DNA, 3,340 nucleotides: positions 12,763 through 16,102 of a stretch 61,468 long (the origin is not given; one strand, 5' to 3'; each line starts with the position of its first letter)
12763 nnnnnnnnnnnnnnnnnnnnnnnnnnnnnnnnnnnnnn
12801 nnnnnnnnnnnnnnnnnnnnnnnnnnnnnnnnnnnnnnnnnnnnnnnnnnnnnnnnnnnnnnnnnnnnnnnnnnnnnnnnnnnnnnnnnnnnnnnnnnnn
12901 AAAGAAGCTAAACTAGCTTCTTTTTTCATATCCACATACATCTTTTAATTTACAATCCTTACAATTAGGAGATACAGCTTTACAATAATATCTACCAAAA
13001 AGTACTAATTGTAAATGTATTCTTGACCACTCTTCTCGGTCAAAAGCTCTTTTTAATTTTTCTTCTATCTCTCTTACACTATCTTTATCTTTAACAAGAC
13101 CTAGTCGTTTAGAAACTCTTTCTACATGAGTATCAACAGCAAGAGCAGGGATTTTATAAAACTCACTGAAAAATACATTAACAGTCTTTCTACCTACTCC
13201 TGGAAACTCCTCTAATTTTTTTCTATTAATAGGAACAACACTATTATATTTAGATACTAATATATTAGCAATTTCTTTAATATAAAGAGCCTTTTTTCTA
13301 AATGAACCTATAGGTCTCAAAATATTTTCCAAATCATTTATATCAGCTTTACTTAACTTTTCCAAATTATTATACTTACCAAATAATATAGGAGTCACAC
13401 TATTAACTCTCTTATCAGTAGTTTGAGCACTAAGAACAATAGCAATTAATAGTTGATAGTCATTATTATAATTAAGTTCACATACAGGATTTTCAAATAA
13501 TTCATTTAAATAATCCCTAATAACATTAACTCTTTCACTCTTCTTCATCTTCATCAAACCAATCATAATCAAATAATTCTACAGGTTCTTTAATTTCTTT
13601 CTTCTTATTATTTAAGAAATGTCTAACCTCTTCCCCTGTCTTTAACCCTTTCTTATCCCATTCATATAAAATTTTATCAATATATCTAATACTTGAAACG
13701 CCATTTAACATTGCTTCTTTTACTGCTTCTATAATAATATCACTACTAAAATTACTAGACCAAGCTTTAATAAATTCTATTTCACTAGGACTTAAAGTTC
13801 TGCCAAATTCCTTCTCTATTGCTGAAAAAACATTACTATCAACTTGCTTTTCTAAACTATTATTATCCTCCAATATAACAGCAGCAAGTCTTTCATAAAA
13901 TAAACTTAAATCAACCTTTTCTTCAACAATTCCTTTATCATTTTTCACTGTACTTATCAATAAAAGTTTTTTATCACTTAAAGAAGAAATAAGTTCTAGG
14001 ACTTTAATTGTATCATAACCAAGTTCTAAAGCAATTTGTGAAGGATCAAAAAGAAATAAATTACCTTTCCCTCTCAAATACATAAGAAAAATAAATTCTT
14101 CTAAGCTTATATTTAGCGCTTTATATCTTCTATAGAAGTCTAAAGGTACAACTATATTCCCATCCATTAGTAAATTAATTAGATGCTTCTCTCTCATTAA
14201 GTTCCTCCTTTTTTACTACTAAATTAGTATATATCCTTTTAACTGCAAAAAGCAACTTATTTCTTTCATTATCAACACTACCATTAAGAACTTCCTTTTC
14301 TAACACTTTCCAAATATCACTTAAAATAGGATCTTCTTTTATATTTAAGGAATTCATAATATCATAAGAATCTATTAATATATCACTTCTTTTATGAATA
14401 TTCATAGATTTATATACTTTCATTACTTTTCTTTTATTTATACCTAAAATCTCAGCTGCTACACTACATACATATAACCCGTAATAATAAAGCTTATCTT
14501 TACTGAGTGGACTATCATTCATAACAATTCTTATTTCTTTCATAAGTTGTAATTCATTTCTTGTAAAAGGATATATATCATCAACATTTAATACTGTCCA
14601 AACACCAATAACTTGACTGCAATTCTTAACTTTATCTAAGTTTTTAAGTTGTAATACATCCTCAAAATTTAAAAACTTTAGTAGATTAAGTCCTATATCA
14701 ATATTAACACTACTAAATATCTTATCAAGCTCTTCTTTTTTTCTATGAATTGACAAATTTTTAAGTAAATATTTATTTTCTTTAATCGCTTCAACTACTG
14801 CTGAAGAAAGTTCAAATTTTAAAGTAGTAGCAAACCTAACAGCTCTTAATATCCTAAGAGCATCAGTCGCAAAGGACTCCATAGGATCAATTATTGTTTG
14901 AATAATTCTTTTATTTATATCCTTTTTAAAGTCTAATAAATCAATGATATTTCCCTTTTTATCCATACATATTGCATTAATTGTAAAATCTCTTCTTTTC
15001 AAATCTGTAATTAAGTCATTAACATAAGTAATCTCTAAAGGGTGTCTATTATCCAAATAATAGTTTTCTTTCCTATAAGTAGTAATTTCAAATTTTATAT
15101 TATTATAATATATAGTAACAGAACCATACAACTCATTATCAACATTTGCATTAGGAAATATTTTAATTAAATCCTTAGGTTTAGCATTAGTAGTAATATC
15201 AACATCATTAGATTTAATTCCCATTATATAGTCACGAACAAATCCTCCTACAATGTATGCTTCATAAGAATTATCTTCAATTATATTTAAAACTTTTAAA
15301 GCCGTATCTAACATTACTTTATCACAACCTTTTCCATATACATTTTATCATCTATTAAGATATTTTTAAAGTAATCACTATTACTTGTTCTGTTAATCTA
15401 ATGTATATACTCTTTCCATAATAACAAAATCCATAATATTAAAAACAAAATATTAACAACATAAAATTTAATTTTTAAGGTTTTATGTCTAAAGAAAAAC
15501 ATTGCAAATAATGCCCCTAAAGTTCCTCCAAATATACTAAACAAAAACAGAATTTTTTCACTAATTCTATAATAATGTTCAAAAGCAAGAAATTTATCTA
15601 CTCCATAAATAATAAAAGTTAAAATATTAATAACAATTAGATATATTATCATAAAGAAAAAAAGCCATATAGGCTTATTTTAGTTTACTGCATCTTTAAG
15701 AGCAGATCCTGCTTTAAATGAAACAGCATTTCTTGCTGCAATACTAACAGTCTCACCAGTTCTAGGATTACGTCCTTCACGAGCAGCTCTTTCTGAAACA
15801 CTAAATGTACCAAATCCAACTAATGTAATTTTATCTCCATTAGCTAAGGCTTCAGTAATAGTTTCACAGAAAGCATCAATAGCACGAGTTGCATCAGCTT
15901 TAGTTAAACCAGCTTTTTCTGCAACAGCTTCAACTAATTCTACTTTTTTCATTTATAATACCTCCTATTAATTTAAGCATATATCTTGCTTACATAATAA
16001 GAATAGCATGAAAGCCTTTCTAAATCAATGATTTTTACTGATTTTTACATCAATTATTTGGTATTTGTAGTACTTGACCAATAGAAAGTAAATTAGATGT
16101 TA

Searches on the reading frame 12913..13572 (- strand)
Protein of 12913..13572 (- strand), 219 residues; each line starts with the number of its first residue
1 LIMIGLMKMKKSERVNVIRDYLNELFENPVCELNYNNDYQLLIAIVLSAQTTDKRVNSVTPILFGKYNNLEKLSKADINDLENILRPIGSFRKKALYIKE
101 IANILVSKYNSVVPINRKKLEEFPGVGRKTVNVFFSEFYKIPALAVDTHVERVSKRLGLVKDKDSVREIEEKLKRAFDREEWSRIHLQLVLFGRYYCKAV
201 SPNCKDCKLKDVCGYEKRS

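Call 11: search_protein_families(library=pfam, proteins=[window:12913-13572:-], max_evalue=0.001)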
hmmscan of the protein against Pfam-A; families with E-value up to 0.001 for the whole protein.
window:12913-13572:- (219 aa): 1 family
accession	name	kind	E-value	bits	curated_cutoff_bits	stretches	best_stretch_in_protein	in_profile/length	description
PF00730.31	HhH-GPD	-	2.2e-24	86.3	26.2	1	43-176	1-105/108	HhH-GPD superfamily base excision DNA repair protein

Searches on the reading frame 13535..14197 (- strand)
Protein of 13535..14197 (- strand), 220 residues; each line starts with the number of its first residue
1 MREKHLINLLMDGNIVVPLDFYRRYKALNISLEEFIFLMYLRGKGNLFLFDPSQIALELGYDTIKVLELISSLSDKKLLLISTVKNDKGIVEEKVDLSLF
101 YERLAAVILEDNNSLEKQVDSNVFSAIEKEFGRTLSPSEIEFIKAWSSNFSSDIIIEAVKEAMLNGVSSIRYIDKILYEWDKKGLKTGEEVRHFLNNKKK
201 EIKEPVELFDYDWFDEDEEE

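Call 11: search_protein_families(library=pfam, proteins=[window:13535-14197:-], max_evalue=0.001)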
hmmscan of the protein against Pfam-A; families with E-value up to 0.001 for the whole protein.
window:13535-14197:- (220 aa): 2 families
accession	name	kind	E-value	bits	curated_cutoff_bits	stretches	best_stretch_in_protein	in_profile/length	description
PF07261.16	DnaB_2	-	7.8e-22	77.2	22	1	124-192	1-71/74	Replication initiation and membrane attachment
PF21984.2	DnaD_N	-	2.8e-09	37.5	27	1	21-112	5-98/101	DnaD N-terminal domain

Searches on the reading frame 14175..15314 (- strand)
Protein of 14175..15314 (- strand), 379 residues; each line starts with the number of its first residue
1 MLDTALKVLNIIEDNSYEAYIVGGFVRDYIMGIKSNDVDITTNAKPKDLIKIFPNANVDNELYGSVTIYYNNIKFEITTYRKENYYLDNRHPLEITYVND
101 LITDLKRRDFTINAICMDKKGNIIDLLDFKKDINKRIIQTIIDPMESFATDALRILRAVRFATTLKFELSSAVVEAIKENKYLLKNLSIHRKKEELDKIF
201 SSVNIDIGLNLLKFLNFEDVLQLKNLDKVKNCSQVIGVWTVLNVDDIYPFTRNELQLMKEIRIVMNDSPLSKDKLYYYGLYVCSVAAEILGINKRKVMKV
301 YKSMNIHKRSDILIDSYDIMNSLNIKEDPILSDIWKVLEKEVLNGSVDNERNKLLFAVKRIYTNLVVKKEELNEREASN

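Call 11: search_protein_families(library=pfam, proteins=[window:14175-15314:-], max_evalue=0.001)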
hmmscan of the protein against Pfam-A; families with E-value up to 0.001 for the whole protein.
window:14175-15314:- (379 aa): 3 families
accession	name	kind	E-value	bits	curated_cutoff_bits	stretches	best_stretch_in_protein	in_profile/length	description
PF01743.26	PolyA_pol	-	1e-30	107.1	23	1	19-138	1-125/126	Poly A polymerase head domain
PF13735.12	tRNA_NucTran2_2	-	7.6e-09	36.2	27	1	268-355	54-146/149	tRNA nucleotidyltransferase domain 2 putative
PF12627.12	PolyA_pol_RNAbd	-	3.4e-07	30.4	22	1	167-213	2-48/64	Probable RNA and SrmB- binding site of polymerase A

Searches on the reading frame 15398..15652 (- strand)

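Call 11: search_protein_families(library=pfam, proteins=[window:15398-15652:-], max_evalue=0.001)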
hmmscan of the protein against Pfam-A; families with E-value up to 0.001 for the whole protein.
window:15398-15652:- (84 aa): 1 family
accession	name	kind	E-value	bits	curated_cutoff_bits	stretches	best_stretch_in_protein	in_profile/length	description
PF06961.18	DUF1294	-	8.5e-20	71.2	25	1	9-63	1-55/55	Protein of unknown function (DUF1294)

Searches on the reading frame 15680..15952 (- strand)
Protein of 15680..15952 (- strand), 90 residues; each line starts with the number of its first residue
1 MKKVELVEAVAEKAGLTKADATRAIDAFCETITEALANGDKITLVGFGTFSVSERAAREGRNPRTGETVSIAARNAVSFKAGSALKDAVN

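Call 11: search_protein_families(library=pfam, proteins=[window:15680-15952:-], max_evalue=0.001)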
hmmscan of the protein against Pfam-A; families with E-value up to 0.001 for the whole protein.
window:15680-15952:- (90 aa): 4 families
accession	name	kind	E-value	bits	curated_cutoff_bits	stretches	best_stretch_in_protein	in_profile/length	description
PF00216.26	Bac_DNA_binding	-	9.1e-37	125.6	22.4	1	1-90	1-90/90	Bacterial DNA-binding protein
PF18291.6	HU-HIG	-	3.7e-09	37.1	26.2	1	5-89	36-118/125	HU domain fused to wHTH, Ig, or Glycine-rich motif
PF18175.6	HU-CCDC81_bac_2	-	1.5e-06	28.4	35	1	6-54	3-51/70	CCDC81-like prokaryotic HU domain 2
PF14908.11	HU-CCDC81_euk_1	-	0.0006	20.3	26.1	1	13-55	16-58/89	CCDC81 eukaryotic HU domain 1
